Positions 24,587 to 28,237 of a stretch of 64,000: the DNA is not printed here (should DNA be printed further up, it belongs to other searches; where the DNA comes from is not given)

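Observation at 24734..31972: The 2412-aa protein looks like a tandem fusion of two copies of the module that forms the 1075-aa protein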

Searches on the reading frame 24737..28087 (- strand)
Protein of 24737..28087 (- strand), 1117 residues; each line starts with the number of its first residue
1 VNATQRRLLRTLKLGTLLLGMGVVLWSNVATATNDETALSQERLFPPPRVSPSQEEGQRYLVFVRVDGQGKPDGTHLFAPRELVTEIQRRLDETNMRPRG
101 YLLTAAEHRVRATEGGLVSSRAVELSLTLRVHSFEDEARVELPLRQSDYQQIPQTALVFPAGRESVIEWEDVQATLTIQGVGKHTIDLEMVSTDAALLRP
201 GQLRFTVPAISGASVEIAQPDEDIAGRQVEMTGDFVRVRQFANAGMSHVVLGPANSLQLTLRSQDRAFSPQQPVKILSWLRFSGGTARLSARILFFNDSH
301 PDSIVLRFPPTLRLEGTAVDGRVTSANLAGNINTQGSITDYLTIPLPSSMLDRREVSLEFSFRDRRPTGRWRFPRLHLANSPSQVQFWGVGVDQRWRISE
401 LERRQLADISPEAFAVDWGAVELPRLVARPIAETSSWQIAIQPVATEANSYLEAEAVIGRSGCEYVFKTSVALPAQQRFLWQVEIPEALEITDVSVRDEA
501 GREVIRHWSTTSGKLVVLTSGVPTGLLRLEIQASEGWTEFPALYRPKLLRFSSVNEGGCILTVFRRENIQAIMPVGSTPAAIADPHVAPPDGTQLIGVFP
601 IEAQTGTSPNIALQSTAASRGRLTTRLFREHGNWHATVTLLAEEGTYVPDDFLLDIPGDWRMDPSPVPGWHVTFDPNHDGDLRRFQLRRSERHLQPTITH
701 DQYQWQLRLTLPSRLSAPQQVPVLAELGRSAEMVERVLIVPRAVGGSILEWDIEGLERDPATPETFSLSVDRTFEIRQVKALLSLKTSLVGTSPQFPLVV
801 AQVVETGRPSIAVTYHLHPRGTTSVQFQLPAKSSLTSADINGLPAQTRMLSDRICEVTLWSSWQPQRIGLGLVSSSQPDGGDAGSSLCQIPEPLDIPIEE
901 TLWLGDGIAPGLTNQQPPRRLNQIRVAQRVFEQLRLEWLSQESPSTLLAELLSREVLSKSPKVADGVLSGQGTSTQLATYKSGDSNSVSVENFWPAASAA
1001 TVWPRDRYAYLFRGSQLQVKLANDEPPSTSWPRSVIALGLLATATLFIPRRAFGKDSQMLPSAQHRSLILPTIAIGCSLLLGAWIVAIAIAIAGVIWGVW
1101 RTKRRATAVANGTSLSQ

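Call 78: search_solved_structures(query=A7, max_evalue=1)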
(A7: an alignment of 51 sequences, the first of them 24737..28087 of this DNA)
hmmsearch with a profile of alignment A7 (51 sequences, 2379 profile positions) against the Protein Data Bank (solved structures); distinct sequences matched with E-value up to 1: 2.
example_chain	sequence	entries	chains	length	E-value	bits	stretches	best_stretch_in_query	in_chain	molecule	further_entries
1zs4_A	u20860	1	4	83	0.27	10.8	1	2147-2219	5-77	Regulatory protein CII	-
1xwr_A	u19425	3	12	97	0.35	10.5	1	2147-2226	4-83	Regulatory protein CII | Transcriptional activator II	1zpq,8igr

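Call 87: predict_structure(alignment_id=A7)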
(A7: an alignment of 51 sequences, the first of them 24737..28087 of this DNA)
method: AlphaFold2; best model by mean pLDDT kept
length: 1117 residues; sequences in the alignment: 51
mean_pLDDT: 72.7   pTM: 0.43
mean pLDDT of the five models: 72.7, 71.0, 69.7, 69.1, 68.7
residues with pLDDT >= 90: 206; 70-90: 481; 50-70: 264; < 50: 166
segments of 3 or more residues with pLDDT < 50: 1-56, 264-270, 694-699, 788-791, 913-917, 943-986, 1024-1030, 1049-1062, 1108-1117
pLDDT, mean of each block of 10 residues (from residue 1): 26 29 31 29 33 48 61 67 71 57 90 59 83 90 81 86 87 85 91 66 80 83 58 63 71 79 47 87 89 82 86 89 64 64 79 84 82 86 85 87 79 90 89 77 80 94 95 79 92 90 77 84 86 91 91 90 87 76 86 89 84 74 87 87 64 83 68 76 81 51 79 79 64 78 78 82 58 84 67 80 77 89 92 89 90 92 87 70 71 90 77 50 58 69 47 43 41 44 50 67 67 77 48 61 60 43 55 62 62 71 56 36
secondary structure, 60 per line:
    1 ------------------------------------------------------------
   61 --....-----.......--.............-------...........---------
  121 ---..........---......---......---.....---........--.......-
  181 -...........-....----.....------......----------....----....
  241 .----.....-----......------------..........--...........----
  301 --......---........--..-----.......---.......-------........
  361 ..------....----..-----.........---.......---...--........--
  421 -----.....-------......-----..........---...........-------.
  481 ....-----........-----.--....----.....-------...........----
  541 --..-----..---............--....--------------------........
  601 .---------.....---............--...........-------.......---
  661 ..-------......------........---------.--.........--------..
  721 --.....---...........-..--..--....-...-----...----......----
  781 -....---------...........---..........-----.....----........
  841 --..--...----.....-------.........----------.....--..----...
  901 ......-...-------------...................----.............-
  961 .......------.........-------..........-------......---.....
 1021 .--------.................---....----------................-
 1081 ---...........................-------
elements in order (helices of 4 or more, strands of 3 or more residues): E63-66 E72-78 H81-93 E101-111 E124-133 E137-142 E149-151 E155-159 E163-170 E173-179 E182-192 E202-206 E213-218 E229-232 E237-241 E246-250 E256-261 E274-283 E286-296 E303-308 E312-319 E332-335 E339-345 E353-362 E369-372 E384-392 E396-402 E406-408 H411-418 E426-430 E438-443 E449-458 E462-472 E480-484 E490-497 E506-509 E514-518 E526-536 E555-566 E569-572 E593-601 E611-615 E619-630 E633-643 E651-657 E670-675 E682-689 E702-710 E723-727 E731-741 E751-754 E756-758 E771-776 E782-785 E795-805 E809-818 E824-828 E833-840 E847-849 E854-858 E866-874 E885-889 E898-906 E908-910 H924-942 H947-959 H961-967 H974-982 H990-999 E1007-1012 E1016-1021 H1030-1046 H1050-1053 H1064-1079 H1084-1110
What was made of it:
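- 24758..25000 (-): C-terminal TM cluster of module C (3 predicted helices). Model helices at 1030-1046, 1064-1079 and 1084-1110 (call 87).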

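Call 90: fold_search(model_id=the predicted structure, library=pdb)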
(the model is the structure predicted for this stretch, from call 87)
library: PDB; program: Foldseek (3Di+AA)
matches with E <= 10: 790; with E <= 0.001: 89
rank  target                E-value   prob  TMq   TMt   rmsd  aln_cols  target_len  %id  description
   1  9e8a_A                1.1e-07  1.00  0.11  0.13  23.1       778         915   10  Integrin aIIbb3 bent conformation from human platelet membrane crude preparation (released 2025-10-15)
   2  8t2v_A                1.8e-07  1.00  0.12  0.13  23.2       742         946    9  Cryo-EM Structures of Full-length Integrin alphaIIbbeta3 in Native Lipids (released 2023-07-26)
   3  3fcs_A                1.9e-07  1.00  0.10  0.12  23.9       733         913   10  Structure of complete ectodomain of integrin aIIBb3 (released 2009-01-20)
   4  7nxd_A                2.4e-07  1.00  0.12  0.14  20.1       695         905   11  Cryo-EM structure of human integrin alpha5beta1 in the half-bent conformation (released 2021-08-25)
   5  4g1m_A                3.4e-07  1.00  0.11  0.12  23.8       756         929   10  Re-refinement of alpha V beta 3 structure (released 2012-12-12)
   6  6s7o_E                3.7e-07  1.00  0.12  0.22  21.5       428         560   11  Cryo-EM structure of human oligosaccharyltransferase complex OST-A (released 2019-12-18)
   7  8gcd_A                4.9e-07  1.00  0.10  0.12  23.2       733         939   10  Full length Integrin AlphaIIbBeta3 in inactive state (released 2024-03-06)
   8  8pn9_E                7.2e-07  1.00  0.11  0.21  17.1       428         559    9  Structure of human oligosaccharyltransferase OST-A complex bound to NGI-1 (released 2024-05-08)
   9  8b6l_O                1.1e-06  1.00  0.12  0.21  16.9       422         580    9  Subtomogram average of the human Sec61-TRAP-OSTA-translocon (released 2022-12-07)
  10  6s7t_E                2.0e-06  1.00  0.11  0.24  17.1       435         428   10  Cryo-EM structure of human oligosaccharyltransferase complex OST-B (released 2019-12-18)
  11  4g1e_A                2.3e-06  0.98  0.10  0.11  23.3       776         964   10  Crystal structure of integrin alpha V beta 3 with coil-coiled tag. (released 2012-12-12)
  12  3fcs_C                2.6e-06  0.99  0.10  0.12  24.3       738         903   11  Structure of complete ectodomain of integrin aIIBb3 (released 2009-01-20)
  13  4mmz_A                3.0e-06  0.96  0.10  0.12  26.1       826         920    9  Integrin AlphaVBeta3 ectodomain bound to an antagonistic tenth domain of Fibronectin (released 2014-03-26)
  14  7oci_A                3.3e-06  1.00  0.13  0.31  16.8       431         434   10  Cryo-EM structure of yeast Ost6p containing oligosaccharyltransferase complex (released 2022-02-16)
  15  8agb_E                5.4e-06  1.00  0.13  0.29  16.2       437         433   10  Structure of yeast oligosaccharylransferase complex with lipid-linked oligosaccharide bound (released 2022-12-07)
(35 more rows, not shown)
